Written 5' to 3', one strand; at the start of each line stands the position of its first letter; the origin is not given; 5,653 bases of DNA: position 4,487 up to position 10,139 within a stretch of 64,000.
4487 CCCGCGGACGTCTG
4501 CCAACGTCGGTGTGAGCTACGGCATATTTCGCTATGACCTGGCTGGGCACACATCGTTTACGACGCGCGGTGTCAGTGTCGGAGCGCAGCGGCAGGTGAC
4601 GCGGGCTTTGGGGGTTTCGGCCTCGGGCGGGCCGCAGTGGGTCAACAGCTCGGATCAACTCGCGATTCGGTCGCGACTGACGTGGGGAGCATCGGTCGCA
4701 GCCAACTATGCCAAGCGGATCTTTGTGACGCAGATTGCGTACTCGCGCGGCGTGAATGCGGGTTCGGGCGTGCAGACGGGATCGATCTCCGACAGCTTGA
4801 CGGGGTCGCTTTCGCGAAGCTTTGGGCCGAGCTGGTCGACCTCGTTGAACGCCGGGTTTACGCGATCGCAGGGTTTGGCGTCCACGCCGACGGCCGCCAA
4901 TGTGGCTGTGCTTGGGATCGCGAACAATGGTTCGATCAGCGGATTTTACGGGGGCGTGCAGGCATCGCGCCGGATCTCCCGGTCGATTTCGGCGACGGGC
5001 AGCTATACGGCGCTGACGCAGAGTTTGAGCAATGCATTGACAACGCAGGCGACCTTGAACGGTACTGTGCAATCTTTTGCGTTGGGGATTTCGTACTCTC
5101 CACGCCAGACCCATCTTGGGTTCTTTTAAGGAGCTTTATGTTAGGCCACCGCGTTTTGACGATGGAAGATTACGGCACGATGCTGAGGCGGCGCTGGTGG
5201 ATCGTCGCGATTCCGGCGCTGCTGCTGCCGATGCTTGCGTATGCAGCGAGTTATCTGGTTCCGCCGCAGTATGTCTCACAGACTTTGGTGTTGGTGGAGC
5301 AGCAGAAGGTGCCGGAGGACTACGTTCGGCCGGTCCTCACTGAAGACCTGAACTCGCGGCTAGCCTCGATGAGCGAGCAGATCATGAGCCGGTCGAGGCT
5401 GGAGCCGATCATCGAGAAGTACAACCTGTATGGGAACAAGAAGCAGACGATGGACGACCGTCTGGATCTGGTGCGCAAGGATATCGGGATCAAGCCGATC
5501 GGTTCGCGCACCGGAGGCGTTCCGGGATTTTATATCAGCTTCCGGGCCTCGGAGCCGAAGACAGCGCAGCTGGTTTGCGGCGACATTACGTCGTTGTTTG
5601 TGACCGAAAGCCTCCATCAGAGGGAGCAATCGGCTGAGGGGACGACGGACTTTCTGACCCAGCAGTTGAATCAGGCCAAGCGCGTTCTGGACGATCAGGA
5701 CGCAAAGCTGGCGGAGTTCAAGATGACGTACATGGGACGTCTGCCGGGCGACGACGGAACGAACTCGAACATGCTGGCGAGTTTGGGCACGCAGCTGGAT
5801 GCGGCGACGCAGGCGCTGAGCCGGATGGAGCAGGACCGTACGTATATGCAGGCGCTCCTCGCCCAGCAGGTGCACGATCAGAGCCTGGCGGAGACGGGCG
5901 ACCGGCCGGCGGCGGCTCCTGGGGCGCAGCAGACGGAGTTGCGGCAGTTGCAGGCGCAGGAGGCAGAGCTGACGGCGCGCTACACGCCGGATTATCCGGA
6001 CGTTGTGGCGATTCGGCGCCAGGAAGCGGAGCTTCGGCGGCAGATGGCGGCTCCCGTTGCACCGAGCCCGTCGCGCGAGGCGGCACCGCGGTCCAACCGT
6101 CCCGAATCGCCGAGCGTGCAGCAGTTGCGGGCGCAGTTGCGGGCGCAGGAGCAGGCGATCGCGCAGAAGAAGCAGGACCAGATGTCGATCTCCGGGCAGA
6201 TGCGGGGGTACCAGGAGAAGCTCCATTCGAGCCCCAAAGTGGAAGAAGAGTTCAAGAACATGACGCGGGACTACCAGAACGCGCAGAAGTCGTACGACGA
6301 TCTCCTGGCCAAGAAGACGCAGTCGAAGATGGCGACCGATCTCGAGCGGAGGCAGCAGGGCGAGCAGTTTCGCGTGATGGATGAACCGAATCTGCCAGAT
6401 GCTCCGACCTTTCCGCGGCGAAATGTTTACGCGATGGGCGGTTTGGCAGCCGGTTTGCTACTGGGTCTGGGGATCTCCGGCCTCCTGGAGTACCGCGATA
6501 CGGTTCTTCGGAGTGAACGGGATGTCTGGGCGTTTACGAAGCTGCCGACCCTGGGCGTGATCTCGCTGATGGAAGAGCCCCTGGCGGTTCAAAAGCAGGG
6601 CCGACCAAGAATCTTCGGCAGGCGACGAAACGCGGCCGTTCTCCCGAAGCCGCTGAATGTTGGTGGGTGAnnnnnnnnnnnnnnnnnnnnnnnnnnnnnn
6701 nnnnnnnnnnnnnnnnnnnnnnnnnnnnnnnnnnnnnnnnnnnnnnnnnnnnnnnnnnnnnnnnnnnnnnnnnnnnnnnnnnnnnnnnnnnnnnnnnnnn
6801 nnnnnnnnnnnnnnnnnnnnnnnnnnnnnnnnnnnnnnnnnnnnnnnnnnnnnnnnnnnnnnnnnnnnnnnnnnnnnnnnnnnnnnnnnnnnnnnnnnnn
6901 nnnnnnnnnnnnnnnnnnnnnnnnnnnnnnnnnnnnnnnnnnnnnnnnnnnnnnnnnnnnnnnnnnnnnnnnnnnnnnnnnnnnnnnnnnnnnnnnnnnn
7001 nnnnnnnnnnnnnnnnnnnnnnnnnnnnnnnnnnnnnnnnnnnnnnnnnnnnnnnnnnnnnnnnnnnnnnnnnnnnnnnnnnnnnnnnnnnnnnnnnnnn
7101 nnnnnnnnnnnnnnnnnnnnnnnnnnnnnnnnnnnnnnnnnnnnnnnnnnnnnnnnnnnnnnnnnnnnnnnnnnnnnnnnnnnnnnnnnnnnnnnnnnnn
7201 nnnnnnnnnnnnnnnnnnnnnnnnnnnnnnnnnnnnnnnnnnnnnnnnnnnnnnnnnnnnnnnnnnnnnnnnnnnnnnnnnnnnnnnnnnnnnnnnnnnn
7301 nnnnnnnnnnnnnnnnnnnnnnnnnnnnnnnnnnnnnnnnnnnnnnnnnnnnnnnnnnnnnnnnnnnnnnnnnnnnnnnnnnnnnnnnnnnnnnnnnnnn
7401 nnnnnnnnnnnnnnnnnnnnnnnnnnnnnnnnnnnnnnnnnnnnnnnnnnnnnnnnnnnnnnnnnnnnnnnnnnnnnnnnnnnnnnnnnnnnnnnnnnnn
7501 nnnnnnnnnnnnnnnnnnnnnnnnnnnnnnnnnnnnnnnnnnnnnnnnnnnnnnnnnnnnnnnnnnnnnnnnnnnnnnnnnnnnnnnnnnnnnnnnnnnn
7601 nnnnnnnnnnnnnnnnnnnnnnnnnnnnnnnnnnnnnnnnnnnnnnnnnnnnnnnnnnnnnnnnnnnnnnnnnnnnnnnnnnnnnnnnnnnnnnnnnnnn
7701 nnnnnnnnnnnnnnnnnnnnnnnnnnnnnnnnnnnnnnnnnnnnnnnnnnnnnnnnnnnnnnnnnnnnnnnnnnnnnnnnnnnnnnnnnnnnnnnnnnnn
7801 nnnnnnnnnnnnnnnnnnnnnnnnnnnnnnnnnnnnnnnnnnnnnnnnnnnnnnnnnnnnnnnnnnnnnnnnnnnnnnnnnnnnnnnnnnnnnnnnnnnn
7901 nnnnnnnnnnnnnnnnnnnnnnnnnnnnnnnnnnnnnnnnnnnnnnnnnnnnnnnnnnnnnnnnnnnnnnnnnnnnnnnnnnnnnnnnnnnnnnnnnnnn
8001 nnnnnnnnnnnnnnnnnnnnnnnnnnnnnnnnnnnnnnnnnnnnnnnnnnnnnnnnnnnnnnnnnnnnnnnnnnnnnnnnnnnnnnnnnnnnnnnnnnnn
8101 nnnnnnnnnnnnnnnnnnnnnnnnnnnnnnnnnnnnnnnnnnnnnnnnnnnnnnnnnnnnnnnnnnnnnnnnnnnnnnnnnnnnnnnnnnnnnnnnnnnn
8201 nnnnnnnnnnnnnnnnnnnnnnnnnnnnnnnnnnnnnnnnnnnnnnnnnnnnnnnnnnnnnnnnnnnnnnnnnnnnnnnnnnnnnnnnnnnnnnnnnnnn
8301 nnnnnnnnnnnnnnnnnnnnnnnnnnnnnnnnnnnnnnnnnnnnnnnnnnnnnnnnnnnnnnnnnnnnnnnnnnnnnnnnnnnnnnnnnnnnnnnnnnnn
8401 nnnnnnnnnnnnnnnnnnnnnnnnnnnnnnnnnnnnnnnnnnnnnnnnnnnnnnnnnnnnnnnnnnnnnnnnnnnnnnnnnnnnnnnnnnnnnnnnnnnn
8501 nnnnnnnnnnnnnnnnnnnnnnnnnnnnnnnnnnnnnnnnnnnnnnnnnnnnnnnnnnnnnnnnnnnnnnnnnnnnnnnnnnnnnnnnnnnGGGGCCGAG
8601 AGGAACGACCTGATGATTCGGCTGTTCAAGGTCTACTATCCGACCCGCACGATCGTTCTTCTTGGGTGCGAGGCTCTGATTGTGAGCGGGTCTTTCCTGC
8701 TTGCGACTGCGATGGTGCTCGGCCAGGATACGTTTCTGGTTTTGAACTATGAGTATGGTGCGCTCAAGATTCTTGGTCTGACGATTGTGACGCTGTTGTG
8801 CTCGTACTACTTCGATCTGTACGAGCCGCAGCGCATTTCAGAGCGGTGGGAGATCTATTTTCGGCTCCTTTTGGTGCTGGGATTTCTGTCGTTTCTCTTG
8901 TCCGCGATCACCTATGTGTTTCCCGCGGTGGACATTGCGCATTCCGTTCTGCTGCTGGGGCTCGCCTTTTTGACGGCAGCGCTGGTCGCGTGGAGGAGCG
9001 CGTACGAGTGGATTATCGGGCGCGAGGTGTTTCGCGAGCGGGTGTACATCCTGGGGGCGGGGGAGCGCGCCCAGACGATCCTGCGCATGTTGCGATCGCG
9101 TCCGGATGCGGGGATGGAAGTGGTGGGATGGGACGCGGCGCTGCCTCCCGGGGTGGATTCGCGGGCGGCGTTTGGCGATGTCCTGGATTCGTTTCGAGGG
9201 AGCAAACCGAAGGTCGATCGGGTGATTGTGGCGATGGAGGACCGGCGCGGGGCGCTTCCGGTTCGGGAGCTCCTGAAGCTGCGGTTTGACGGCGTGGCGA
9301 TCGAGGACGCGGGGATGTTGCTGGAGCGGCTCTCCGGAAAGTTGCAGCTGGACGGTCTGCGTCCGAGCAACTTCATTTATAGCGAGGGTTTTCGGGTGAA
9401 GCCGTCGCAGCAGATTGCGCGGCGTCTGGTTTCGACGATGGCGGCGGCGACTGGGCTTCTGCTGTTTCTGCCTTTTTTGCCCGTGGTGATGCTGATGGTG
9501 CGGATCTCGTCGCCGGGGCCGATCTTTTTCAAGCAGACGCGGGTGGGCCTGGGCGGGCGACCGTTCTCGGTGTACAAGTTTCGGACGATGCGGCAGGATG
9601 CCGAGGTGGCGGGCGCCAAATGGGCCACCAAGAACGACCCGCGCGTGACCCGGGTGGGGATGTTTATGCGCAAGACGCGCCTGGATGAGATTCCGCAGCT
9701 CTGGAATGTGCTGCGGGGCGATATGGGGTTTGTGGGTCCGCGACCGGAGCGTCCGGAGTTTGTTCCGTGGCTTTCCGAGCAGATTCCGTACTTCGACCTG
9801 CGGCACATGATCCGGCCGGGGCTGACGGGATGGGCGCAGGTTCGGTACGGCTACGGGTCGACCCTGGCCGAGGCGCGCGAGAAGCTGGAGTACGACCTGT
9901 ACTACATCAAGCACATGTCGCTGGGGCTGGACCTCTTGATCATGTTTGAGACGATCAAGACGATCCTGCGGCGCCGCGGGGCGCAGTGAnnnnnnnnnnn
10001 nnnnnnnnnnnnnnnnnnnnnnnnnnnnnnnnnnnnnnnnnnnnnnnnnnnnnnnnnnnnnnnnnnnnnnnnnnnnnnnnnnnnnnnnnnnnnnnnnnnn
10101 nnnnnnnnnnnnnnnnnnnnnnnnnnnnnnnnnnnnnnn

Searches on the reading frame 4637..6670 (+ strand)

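Call 73: search_protein_families(library=pfam, proteins=[window:4637-6670:+], max_evalue=0.00001)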
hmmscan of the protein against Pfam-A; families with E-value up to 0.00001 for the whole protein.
window:4637-6670:+ (677 aa): 1 family
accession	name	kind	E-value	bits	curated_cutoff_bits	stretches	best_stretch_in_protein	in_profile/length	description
PF02706.20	Wzz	-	1.7e-07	31.9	25.5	1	182-254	11-83/91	Chain length determinant protein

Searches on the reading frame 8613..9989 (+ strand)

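Call 73: search_protein_families(library=pfam, proteins=[window:8613-9989:+], max_evalue=0.00001)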
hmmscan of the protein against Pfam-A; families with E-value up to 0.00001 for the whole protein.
window:8613-9989:+ (458 aa): 1 family
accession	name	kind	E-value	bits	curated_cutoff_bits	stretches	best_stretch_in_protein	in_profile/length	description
PF02397.22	Bac_transf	-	8.1e-67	224.7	27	1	271-452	2-178/179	Bacterial sugar transferase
